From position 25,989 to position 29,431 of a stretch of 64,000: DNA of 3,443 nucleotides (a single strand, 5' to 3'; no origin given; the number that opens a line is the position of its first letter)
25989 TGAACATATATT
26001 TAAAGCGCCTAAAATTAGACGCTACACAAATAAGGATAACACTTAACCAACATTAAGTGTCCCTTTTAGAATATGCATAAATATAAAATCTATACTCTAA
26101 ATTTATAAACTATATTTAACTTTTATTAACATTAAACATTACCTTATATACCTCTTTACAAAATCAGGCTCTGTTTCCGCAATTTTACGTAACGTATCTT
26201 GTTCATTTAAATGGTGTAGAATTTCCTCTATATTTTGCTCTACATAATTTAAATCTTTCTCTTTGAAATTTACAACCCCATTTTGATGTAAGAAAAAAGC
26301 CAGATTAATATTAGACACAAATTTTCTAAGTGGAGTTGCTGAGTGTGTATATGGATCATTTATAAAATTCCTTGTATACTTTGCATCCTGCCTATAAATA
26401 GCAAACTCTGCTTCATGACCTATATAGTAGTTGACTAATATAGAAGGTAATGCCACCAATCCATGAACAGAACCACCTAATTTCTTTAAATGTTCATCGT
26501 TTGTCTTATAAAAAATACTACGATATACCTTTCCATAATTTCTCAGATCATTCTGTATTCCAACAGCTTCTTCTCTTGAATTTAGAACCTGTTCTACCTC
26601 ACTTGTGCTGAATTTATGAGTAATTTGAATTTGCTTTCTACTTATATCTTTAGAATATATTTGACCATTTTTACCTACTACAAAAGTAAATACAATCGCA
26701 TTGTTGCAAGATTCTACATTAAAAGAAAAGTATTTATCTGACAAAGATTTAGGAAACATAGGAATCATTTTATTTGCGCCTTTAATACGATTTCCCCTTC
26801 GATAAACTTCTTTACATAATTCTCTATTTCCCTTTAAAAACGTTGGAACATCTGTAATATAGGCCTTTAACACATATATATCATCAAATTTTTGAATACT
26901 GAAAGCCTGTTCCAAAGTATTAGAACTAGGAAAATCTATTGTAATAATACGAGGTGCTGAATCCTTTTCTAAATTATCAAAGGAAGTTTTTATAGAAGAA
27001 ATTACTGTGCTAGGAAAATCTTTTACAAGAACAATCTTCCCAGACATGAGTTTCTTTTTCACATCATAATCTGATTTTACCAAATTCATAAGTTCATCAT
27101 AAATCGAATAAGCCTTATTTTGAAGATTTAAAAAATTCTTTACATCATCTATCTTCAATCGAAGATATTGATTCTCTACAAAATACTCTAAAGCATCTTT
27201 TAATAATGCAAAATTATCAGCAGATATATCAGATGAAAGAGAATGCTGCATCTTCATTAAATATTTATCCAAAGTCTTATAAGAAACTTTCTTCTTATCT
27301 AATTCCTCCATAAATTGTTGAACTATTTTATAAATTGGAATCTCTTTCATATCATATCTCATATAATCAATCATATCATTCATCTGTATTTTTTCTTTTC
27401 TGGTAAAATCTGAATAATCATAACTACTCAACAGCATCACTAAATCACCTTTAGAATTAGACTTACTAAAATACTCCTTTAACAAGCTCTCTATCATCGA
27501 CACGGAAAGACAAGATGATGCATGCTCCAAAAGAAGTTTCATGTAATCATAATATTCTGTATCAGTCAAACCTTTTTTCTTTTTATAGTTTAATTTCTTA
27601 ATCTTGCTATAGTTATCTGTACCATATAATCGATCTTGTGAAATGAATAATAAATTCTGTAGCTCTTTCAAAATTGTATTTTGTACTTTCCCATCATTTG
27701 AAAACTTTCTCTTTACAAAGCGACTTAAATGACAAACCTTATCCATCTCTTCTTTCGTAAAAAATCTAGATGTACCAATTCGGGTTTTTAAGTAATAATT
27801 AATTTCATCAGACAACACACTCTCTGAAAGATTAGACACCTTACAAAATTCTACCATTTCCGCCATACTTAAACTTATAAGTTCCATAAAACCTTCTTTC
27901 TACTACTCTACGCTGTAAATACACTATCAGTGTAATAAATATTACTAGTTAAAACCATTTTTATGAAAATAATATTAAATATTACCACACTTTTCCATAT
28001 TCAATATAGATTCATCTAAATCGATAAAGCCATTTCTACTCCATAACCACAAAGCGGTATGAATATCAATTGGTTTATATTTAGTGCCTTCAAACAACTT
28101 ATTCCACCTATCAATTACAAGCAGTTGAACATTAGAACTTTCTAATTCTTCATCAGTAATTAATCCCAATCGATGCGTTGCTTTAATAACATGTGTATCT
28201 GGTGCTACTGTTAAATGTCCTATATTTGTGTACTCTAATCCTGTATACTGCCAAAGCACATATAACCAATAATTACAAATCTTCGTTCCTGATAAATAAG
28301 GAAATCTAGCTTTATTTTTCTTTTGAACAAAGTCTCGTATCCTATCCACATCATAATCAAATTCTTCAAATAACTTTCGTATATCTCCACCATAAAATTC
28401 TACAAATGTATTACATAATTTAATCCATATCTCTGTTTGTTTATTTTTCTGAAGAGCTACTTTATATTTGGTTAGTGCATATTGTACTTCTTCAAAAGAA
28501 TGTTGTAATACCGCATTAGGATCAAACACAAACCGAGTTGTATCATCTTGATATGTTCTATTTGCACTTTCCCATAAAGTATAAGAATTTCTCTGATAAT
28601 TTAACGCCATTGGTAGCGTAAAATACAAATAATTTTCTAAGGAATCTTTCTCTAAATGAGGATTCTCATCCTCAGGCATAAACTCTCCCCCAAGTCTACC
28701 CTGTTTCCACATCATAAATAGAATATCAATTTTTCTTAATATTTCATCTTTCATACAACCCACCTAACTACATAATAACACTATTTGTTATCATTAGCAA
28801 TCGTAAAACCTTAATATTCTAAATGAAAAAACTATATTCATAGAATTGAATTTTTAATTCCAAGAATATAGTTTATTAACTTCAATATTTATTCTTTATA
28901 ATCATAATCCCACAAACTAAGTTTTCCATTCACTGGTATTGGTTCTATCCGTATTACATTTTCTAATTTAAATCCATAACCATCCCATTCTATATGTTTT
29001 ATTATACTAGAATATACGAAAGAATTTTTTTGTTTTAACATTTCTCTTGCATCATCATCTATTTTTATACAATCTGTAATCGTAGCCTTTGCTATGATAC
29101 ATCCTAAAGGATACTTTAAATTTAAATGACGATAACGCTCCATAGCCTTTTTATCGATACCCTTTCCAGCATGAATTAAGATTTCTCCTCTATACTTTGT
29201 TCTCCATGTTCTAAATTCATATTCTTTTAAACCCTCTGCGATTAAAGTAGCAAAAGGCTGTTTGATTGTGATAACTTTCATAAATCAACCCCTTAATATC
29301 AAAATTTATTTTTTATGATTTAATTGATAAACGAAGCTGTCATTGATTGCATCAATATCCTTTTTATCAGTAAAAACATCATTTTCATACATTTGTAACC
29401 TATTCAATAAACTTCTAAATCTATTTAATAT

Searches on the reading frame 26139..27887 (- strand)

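Call 4: search_protein_families(library=pfam, proteins=[window:26139-27887:-], max_evalue=0.01)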
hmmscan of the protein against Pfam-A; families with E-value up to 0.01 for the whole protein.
window:26139-27887:- (582 aa): 1 family
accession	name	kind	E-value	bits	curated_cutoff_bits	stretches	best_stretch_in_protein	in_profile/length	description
PF00773.25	RNB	-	1.1e-20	74.7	29.3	1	313-458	8-157/326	RNB domain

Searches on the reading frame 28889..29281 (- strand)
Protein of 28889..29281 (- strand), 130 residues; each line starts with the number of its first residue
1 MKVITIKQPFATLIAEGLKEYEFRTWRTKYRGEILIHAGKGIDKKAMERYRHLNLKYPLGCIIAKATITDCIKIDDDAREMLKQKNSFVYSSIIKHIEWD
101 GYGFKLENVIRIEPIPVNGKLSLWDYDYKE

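Call 4: search_protein_families(library=pfam, proteins=[window:28889-29281:-], max_evalue=0.01)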
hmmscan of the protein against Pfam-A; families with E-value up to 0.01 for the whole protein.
window:28889-29281:- (130 aa): 1 family
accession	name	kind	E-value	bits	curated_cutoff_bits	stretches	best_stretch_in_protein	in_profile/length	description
PF04266.20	ASCH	-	3.2e-08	34.6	21.2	1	4-84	1-64/103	ASCH domain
